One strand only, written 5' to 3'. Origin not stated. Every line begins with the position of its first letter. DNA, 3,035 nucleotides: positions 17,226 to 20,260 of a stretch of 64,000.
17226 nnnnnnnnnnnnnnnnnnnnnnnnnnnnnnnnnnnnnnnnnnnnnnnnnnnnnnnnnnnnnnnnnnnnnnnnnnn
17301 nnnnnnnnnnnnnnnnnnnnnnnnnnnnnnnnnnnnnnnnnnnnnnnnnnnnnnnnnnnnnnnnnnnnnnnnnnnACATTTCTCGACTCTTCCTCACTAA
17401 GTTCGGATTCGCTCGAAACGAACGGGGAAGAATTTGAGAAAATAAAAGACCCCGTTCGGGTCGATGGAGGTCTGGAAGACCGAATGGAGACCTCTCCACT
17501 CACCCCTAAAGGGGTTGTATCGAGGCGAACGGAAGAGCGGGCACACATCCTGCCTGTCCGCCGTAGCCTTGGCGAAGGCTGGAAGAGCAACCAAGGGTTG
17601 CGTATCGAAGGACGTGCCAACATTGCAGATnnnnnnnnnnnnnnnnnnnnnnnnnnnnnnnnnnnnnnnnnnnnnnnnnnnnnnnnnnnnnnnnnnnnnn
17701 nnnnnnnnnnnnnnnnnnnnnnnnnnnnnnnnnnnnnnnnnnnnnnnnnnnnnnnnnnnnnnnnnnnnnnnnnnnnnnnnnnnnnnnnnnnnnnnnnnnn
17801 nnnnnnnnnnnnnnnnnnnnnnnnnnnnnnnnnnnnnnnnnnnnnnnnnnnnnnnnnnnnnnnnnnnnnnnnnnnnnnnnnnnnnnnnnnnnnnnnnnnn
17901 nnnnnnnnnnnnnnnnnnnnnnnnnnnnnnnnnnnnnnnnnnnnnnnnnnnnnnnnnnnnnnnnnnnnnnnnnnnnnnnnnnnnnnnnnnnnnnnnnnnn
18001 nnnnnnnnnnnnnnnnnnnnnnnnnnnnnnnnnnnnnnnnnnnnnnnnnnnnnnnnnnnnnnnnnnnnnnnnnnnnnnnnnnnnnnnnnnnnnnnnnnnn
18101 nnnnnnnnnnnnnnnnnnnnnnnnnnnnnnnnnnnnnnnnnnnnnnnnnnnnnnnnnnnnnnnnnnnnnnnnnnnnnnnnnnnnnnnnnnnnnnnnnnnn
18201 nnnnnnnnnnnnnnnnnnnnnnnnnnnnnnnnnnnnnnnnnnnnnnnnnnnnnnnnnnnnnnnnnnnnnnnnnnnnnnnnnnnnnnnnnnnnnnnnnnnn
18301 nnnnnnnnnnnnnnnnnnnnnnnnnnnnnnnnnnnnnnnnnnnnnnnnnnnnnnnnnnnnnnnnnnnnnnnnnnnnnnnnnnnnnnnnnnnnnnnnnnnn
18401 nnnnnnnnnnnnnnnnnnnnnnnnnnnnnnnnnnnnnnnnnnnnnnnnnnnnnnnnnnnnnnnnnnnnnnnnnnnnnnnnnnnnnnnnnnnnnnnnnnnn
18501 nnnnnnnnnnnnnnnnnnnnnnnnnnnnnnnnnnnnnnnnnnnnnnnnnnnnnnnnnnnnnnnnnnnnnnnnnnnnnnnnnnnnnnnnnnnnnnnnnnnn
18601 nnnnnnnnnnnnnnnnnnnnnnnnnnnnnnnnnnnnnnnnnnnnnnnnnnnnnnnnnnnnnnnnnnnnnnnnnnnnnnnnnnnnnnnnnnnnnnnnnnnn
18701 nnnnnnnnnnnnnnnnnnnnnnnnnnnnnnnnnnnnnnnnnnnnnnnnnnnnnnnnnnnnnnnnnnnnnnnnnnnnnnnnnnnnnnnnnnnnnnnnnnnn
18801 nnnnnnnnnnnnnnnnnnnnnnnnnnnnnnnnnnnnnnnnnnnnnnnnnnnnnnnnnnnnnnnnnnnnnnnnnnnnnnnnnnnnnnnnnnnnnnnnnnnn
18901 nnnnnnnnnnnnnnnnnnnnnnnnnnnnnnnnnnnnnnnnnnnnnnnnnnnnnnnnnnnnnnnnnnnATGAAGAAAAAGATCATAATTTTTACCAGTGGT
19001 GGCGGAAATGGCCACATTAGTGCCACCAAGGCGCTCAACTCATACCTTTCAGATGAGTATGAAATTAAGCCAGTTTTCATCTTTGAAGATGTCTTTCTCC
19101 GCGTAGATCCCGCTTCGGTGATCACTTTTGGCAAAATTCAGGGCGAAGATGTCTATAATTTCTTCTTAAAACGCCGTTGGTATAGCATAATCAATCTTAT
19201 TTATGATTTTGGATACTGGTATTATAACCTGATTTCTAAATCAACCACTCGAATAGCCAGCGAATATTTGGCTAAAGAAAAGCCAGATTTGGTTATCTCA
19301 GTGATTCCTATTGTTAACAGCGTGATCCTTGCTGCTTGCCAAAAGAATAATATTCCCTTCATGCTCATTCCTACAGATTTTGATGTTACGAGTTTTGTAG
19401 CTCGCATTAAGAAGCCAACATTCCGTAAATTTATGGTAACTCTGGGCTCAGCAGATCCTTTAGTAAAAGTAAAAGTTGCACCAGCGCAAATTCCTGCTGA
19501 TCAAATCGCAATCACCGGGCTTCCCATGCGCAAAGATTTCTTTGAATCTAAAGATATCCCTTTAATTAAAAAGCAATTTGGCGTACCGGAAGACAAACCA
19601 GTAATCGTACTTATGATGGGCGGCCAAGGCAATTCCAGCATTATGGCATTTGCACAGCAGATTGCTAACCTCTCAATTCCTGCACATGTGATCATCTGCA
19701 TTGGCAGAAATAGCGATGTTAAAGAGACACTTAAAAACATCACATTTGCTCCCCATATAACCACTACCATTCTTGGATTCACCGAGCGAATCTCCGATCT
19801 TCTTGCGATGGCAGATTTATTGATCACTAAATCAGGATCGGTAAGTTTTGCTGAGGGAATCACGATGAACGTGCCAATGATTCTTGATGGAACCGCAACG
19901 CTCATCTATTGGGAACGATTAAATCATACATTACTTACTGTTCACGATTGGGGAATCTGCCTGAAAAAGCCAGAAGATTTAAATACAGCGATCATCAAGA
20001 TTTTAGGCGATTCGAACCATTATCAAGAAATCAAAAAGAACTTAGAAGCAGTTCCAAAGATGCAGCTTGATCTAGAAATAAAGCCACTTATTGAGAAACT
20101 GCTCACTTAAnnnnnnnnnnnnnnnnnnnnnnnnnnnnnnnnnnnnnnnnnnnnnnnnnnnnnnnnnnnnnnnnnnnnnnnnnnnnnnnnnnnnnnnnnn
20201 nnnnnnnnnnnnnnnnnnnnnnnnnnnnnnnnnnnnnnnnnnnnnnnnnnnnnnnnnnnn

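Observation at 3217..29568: Modular GC-rich palindromic repeat family colonising both intergenic DNA and essential ORFs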

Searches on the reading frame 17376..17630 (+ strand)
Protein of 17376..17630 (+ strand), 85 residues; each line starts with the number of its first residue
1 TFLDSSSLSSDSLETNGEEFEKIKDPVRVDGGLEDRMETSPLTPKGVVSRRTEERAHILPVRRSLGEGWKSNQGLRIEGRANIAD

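Call 42: search_protein_representatives(protein=window:17376-17630:+)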
Query: 85 residues. Proteins with E-value up to 0.001 (for the whole library): 1; up to 1e-10: 0; up to 1e-30: 0. The best 1 are listed.
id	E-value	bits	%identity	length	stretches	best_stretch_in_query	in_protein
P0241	2.1e-04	37.6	36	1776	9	3-40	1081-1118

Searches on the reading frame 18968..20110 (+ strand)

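Call 8: search_protein_families(library=pfam, proteins=[window:18968-20110:+])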
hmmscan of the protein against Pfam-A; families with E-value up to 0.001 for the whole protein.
window:18968-20110:+ (380 aa): 3 families
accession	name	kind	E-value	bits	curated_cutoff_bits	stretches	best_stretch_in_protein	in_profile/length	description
PF04101.22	Glyco_tran_28_C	-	3e-06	27.8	22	1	214-306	2-96/166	Glycosyltransferase family 28 C-terminal domain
PF06925.17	MGDG_synth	-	8e-05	23.2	25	1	16-143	1-132/169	Monogalactosyldiacylglycerol (MGDG) synthase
PF02684.21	LpxB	-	0.00059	19.2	22.6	1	184-306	159-285/374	Lipid-A-disaccharide synthetase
